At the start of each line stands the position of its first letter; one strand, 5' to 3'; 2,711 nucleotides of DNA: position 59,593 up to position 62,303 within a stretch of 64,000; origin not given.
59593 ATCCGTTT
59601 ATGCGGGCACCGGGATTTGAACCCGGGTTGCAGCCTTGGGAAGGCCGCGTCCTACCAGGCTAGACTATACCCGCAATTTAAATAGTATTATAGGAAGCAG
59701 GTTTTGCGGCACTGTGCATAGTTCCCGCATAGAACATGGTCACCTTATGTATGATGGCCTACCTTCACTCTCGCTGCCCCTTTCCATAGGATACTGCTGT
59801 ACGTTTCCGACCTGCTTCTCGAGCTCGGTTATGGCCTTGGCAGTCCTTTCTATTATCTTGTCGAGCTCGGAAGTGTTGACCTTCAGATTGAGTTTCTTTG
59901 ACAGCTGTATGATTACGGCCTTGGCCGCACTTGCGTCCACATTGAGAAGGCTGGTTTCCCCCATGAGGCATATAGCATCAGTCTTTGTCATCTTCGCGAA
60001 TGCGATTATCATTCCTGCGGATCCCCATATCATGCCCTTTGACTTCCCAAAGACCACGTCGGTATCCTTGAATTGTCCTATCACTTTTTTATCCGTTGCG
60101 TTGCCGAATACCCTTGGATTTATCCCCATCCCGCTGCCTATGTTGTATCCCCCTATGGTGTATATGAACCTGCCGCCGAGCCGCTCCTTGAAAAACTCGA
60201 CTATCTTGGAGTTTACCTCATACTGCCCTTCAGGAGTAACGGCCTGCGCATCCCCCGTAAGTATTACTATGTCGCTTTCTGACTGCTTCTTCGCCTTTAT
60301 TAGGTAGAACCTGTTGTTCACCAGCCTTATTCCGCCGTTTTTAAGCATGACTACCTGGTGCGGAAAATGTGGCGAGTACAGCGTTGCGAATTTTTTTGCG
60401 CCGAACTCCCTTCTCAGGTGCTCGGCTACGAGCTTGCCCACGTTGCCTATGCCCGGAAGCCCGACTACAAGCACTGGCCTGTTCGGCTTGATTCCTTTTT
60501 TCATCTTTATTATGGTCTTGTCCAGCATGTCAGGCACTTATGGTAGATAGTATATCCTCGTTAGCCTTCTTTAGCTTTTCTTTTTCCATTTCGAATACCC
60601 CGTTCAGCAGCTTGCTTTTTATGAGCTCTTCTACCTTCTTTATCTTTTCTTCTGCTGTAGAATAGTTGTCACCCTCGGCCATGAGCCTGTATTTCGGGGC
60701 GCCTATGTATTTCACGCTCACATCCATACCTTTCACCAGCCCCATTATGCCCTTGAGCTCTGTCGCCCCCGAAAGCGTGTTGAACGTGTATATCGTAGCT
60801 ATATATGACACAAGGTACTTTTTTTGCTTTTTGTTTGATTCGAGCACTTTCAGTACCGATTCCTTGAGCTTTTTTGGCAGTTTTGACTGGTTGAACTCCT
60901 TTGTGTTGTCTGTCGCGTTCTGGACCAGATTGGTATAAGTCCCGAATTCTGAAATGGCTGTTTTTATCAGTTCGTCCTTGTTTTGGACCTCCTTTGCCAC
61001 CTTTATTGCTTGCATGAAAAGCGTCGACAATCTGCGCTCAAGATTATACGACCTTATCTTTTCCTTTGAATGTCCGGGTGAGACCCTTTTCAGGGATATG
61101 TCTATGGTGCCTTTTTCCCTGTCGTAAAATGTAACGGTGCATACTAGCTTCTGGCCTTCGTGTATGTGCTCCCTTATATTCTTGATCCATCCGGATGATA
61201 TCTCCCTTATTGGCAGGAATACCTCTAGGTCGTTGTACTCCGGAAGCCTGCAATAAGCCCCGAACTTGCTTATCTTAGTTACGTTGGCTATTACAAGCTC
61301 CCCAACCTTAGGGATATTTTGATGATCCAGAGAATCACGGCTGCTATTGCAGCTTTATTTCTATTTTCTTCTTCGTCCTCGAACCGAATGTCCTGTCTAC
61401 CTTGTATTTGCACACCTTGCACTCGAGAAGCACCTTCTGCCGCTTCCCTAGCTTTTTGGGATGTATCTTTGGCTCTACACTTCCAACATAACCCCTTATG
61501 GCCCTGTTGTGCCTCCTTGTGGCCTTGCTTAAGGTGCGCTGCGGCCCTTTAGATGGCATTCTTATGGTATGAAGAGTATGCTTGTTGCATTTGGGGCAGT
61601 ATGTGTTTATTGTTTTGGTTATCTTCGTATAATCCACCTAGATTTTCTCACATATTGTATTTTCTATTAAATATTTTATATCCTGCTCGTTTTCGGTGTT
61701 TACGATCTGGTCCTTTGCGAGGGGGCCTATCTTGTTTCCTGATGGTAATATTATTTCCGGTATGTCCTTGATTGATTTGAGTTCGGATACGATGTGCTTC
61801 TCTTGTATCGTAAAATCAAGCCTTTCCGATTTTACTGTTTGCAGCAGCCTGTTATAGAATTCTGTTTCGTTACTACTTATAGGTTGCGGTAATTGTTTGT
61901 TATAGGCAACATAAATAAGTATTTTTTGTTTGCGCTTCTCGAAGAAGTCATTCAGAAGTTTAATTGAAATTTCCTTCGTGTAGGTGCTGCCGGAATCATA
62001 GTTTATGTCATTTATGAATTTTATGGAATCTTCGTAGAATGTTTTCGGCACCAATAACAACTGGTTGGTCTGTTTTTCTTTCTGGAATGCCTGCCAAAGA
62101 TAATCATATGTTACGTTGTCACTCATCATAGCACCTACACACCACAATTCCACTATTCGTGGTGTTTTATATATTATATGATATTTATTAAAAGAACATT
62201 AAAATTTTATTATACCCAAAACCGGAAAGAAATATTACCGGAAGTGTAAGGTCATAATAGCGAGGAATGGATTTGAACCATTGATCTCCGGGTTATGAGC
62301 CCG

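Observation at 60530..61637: aIF2-alpha has no ATG/GTG/TTG start; S27e and Nop10 are absent from their conserved positions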

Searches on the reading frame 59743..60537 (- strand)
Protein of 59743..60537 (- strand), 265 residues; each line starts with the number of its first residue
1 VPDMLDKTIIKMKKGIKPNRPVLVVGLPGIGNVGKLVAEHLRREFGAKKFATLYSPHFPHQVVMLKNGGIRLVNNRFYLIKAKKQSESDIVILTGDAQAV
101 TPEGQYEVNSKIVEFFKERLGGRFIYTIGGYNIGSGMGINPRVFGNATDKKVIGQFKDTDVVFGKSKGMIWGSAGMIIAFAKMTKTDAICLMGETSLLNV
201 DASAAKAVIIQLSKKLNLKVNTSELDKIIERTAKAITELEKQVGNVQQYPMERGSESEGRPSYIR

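Call 4: search_protein_families(library=pfam, proteins=[window:59743-60537:-], max_evalue=0.01)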
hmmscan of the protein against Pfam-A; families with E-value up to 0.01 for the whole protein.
window:59743-60537:- (265 aa): 1 family
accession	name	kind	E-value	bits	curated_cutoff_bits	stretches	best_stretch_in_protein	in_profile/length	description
PF09754.15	PAC2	-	4.5e-38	131.7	25.8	1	23-239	1-214/215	PAC2 family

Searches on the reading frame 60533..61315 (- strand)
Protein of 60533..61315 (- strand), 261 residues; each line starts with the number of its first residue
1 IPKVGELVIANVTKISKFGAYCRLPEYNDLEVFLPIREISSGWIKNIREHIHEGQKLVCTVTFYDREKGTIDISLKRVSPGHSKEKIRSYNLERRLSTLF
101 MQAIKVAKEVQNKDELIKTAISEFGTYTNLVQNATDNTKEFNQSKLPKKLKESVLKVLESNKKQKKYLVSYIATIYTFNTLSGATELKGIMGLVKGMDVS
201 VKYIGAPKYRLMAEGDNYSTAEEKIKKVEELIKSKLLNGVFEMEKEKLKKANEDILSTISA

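Call 4: search_protein_families(library=pfam, proteins=[window:60533-61315:-], max_evalue=0.01)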
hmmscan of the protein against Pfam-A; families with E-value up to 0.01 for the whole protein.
window:60533-61315:- (261 aa): 2 families
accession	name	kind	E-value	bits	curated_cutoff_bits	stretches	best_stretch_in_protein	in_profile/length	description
PF00575.29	S1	-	2.3e-09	37.9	22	1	2-76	2-74/74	S1 RNA binding domain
PF07541.17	EIF_2_alpha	-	8.4e-07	29.4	22.8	1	119-218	8-114/114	Eukaryotic translation initiation factor 2 alpha subunit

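Call 5: find_homologous_proteins(query=window:60533-61312:-, max_evalue=0.00001)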
Query window:60533-61312:- (260 aa): 220 proteins with E <= 0.00001 among 1180 candidates; the best 120 are listed.
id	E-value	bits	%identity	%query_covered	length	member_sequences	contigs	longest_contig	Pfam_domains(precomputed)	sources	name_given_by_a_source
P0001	1.9e-161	553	100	100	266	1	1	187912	PF07541.18,PF00575.30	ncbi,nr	ncbi:MAG: S1 RNA-binding domain-containing protein [Candidatus Micrarchaeota archaeon]|nr:S1 RNA-bin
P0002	4.6e-133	460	81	100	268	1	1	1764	PF07541.18,PF00575.30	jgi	jgi:translation initiation factor 2 subunit 1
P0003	5.0e-132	457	79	100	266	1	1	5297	PF07541.18,PF00575.30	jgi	jgi:translation initiation factor 2 subunit 1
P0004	2.0e-130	451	79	99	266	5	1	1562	PF07541.18,PF00575.30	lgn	-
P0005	7.6e-130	450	80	100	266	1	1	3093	PF07541.18,PF00575.30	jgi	jgi:translation initiation factor 2 subunit 1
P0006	3.7e-129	447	78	100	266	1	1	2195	PF07541.18,PF00575.30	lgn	-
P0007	4.5e-129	447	78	100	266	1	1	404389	PF07541.18,PF00575.30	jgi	jgi:translation initiation factor 2 subunit 1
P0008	8.9e-129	446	77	100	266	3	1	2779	PF07541.18,PF00575.30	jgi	-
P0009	1.2e-128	446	77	100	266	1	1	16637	PF07541.18,PF00575.30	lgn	-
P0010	2.7e-128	445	78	100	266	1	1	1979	PF07541.18,PF00575.30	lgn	-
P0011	6.0e-128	443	78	100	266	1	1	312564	PF07541.18,PF00575.30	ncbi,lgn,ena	-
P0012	1.0e-127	443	77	100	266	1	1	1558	PF07541.18,PF00575.30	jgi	-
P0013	4.1e-127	441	78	100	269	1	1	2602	PF07541.18,PF00575.30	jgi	-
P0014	6.4e-127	440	77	100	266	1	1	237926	PF07541.18,PF00575.30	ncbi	ncbi:MAG: S1 RNA-binding domain-containing protein [Candidatus Micrarchaeaceae archaeon]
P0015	3.7e-126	438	76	100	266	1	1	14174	PF07541.18,PF00575.30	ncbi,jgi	jgi:translation initiation factor 2 subunit 1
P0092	1.9e-90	321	100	62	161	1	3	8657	PF07541.18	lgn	-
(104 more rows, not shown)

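Call 9: find_encoding_contigs(protein=P0092, flank=3000, max_places=6)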
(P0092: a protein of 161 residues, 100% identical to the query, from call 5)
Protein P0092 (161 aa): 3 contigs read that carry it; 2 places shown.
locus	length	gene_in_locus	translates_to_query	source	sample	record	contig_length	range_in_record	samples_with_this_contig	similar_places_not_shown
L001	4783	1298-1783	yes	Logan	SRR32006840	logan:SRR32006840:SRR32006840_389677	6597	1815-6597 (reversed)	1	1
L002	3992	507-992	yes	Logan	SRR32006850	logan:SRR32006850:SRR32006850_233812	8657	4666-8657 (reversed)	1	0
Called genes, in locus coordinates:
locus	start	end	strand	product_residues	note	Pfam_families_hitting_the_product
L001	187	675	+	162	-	-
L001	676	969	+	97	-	PF00935:Ribosomal_L44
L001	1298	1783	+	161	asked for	PF07541:EIF_2_alpha (weak)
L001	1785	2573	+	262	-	PF09754:PAC2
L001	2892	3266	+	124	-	-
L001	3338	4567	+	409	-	PF00535:Glycos_transf_2, PF13641:Glyco_tranf_2_3, PF13506:Glyco_transf_21 (weak), PF13632:Glyco_trans_2_3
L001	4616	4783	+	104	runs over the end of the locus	-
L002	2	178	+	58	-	?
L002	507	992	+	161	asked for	PF07541:EIF_2_alpha (weak)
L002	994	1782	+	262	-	PF09754:PAC2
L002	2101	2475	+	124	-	-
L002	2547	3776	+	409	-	PF00535:Glycos_transf_2, PF13641:Glyco_tranf_2_3, PF13506:Glyco_transf_21 (weak), PF13632:Glyco_trans_2_3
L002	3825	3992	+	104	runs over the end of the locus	-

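Call 10: find_encoding_contigs(protein=P0001, flank=3000, max_places=4)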
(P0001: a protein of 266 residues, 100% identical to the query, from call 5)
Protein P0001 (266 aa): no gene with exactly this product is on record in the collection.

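Call 14: find_related_loci(query=A1, collection=genome_contigs, flank=4000)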
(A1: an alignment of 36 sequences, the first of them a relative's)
Query A1 (266 aa) in genome_contigs; peptide patterns used: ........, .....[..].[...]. (x = any residue, [..] = any of these).
196 stretches matched a pattern; 129 encode a relative of the query (tblastn E <= 1e-3); the best 80 are kept; 80 distinct loci.
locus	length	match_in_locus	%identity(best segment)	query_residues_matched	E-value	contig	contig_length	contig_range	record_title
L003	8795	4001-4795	78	1-265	9e-135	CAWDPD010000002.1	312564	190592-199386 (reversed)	MAG: uncultured Candidatus Micrarchaeota archaeon isolate MFD09222.bin.2.134 genome assembly, contig: contig_71027, whol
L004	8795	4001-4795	76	1-265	6e-133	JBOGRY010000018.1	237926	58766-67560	MAG: Candidatus Micrarchaeaceae archaeon isolate TC-S_metabat2.bin.50 k127_1813821, whole genome shotgun sequence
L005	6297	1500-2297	76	1-266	5e-133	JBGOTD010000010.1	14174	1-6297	MAG: Candidatus Micrarchaeaceae archaeon isolate OBJ_0618_7090110_170 k141_6435798_length_14174_cov_9.0000, whole genome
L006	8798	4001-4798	75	1-266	7e-131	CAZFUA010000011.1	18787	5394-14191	MAG TPA_asm: Candidatus Micrarchaeota archaeon isolate SRP271791_co2_54 genome assembly, contig: NODE_688_length_18787_c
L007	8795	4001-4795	77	1-265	4e-131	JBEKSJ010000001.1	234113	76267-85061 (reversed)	MAG: Candidatus Micrarchaeaceae archaeon isolate SPRUCE 531 SPRUCE_531_1, whole genome shotgun sequence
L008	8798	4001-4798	76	1-266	2e-130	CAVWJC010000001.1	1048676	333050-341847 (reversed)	MAG: uncultured Candidatus Micrarchaeota archaeon isolate MFD05512.bin.2.41 genome assembly, contig: contig_10084, whole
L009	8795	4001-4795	74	1-265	8e-127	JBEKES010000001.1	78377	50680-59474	MAG: Candidatus Micrarchaeaceae archaeon isolate SPRUCE 211 SPRUCE_211_1, whole genome shotgun sequence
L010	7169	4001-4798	70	1-266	2e-122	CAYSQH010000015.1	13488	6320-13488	MAG TPA_asm: Candidatus Micrarchaeota archaeon isolate SRP226684_co1_2 genome assembly, contig: NODE_3526_length_13488_c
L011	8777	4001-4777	67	6-264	1e-117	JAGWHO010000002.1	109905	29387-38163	MAG: Candidatus Micrarchaeota archaeon isolate REEA81 REEA81_2_length_109905_cov_8.108725, whole genome shotgun sequence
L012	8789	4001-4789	63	1-264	1e-106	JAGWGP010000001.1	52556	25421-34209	MAG: Candidatus Micrarchaeota archaeon isolate REEA50 REEA50_1_length_52556_cov_4.645115, whole genome shotgun sequence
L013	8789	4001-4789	63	1-264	9e-106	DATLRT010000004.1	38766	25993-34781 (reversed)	MAG TPA_asm: Candidatus Acidiferrales bacterium isolate SMAG_U13911 k141_466119, whole genome shotgun sequence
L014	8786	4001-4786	60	5-266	3e-103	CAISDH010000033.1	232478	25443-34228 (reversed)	uncultured Candidatus Micrarchaeota archaeon isolate A14_bin-2569 genome assembly, contig: bin-2569:33/57, whole genome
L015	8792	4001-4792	61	1-264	4e-102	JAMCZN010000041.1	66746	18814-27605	MAG: Candidatus Marsarchaeota archaeon isolate FK_Sedi_B_Bin.306 NODE_935_length_66746_cov_3.44628, whole genome shotgun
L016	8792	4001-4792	63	1-264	5e-102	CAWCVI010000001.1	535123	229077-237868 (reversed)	MAG: uncultured Candidatus Micrarchaeota archaeon isolate MFD01689.bin.1.3 genome assembly, contig: contig_11020, whole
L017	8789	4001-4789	61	1-264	6e-102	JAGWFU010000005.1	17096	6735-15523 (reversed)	MAG: Candidatus Micrarchaeota archaeon isolate REEA17 REEA17-150_4150, whole genome shotgun sequence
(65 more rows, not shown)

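Call 28: list_cluster_members(proteins=[P0001, P0092])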
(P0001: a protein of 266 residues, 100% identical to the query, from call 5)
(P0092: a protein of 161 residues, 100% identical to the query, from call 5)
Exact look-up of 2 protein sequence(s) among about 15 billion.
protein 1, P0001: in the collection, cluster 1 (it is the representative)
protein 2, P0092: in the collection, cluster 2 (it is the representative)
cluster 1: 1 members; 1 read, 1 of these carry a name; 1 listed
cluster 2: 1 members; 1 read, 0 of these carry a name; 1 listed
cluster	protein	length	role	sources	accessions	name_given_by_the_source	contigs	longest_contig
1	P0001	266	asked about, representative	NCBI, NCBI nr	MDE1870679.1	MAG: S1 RNA-binding domain-containing protein [Candidatus Micrarchaeota archaeon] | S1 RNA-binding domain-containing protein [Candidatus Micrarchaeota archaeon]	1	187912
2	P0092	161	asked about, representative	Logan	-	-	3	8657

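Call 42: search_solved_structures(query=P0001, show_alignments=3, max_evalue=0.00001)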
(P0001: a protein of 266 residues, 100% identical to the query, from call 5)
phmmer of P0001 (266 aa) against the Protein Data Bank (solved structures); distinct sequences matched with E-value up to 0.00001: 26.
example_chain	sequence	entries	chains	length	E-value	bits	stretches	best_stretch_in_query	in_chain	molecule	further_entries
1yz6_A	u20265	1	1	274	1.5e-24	90.2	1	5-238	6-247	Probable translation initiation factor 2 alpha subunit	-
3aev_A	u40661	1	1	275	6.9e-24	88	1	5-238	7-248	Translation initiation factor 2 subunit alpha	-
2aho_B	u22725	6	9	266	8.6e-24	87.7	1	4-238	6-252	Translation initiation factor 2 alpha subunit | Translation initiation factor 2 subunit alpha | aIF2-alpha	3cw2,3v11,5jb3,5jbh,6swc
6sw9_9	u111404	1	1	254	2.8e-17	66.4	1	4-238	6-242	Translation initiation factor 2 subunit alpha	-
1kl9_A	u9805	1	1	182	3.8e-12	49.6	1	5-121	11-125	EUKARYOTIC TRANSLATION INITIATION FACTOR 2 SUBUNIT 1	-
7nzm_E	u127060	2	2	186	4e-12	49.5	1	5-121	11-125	Eukaryotic translation initiation factor 2 subunit 1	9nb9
9qc6_K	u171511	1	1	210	5.4e-12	49.1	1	5-112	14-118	Eukaryotic translation initiation factor 2 subunit 1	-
9y5r_L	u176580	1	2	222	6.4e-12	48.8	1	5-112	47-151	Eukaryotic translation initiation factor 2 subunit 1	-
6yal_A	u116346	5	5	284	6.7e-12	48.8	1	5-122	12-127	Eukaryotic translation initiation factor 2 subunit alpha | Eukaryotic translation initiation factor 2 subunit 1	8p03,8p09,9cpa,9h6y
5k0y_P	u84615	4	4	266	7e-12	48.7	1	5-112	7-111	Eukaryotic translation initiation factor 2 subunit 1 | eukaryotic translation initiation factor 2 subunit alpha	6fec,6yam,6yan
6gsm_j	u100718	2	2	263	8.2e-12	48.5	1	5-102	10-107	Eukaryotic translation initiation factor 2 subunit alpha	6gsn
6o85_L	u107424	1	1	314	8.4e-12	48.5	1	5-121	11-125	Eukaryotic translation initiation factor 2 subunit 1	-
28zu_D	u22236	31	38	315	8.4e-12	48.5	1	5-121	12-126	Eukaryotic translation initiation factor 2 subunit 1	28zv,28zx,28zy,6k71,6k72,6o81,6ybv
9h74_A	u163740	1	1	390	8.7e-12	48.4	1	5-107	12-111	Eukaryotic translation initiation factor 2 subunit 1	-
9uzl_A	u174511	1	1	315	8.8e-12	48.4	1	5-107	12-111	Eukaryotic translation initiation factor 2 subunit 1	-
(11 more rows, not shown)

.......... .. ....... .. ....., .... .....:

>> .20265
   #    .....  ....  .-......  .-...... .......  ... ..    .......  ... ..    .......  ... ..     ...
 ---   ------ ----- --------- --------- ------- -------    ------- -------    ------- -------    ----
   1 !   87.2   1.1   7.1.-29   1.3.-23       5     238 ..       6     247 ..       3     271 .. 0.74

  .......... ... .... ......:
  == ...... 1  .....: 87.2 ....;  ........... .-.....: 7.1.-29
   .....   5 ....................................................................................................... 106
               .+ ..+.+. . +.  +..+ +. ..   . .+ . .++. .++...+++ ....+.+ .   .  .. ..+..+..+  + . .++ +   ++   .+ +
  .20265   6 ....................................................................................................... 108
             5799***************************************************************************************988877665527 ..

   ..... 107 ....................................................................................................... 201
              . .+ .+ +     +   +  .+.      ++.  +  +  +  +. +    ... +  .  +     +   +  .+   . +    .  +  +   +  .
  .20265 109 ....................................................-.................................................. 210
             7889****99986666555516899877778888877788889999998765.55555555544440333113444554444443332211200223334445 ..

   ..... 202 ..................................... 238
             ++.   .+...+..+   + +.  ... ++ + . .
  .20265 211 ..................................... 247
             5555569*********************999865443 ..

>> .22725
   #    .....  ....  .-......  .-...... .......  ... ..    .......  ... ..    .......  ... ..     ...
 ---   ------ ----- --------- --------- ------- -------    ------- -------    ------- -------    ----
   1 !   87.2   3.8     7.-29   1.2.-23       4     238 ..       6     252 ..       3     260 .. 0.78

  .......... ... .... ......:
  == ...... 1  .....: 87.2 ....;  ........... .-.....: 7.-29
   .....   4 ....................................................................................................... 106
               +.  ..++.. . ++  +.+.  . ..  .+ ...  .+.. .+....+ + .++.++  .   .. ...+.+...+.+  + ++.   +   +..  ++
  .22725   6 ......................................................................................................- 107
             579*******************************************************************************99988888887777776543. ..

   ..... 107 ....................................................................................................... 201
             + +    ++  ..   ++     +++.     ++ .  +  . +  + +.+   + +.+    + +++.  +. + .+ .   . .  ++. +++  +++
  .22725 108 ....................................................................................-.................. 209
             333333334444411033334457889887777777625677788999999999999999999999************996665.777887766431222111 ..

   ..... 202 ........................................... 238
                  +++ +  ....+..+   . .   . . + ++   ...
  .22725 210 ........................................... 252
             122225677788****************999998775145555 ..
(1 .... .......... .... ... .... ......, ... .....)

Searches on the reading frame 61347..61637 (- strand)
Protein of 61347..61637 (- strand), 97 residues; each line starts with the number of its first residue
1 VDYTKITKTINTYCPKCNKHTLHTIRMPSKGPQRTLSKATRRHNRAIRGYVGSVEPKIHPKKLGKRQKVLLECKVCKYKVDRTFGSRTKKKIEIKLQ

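Call 4: search_protein_families(library=pfam, proteins=[window:61347-61637:-], max_evalue=0.01)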
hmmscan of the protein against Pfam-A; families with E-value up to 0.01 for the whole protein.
window:61347-61637:- (97 aa): 3 families
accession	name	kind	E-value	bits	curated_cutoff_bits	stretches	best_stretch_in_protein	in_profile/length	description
PF00935.25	Ribosomal_L44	-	8.3e-11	42.5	25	1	19-90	1-72/76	Ribosomal protein L44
PF00471.26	Ribosomal_L33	-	0.00021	22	25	1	11-24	31-44/47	Ribosomal protein L33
PF02150.21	Zn_ribbon_RPB9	-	0.0081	16.5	25.2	0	64-79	16-30/36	RNA polymerases M/15 Kd subunit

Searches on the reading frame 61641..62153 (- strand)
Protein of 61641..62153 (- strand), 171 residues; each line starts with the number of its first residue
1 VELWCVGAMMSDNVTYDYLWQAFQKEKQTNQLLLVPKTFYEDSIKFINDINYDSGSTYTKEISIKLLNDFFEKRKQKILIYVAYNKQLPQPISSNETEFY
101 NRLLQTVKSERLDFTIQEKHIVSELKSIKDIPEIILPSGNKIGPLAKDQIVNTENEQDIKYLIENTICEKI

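Call 4: search_protein_families(library=pfam, proteins=[window:61641-62153:-], max_evalue=0.01)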
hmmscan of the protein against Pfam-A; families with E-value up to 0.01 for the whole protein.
window:61641-62153:- (171 aa): 1 family
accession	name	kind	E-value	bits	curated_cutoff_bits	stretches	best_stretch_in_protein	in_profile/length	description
PF05916.17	Sld5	-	0.0041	17.8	22.3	1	22-109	9-96/102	GINS complex protein helical bundle domain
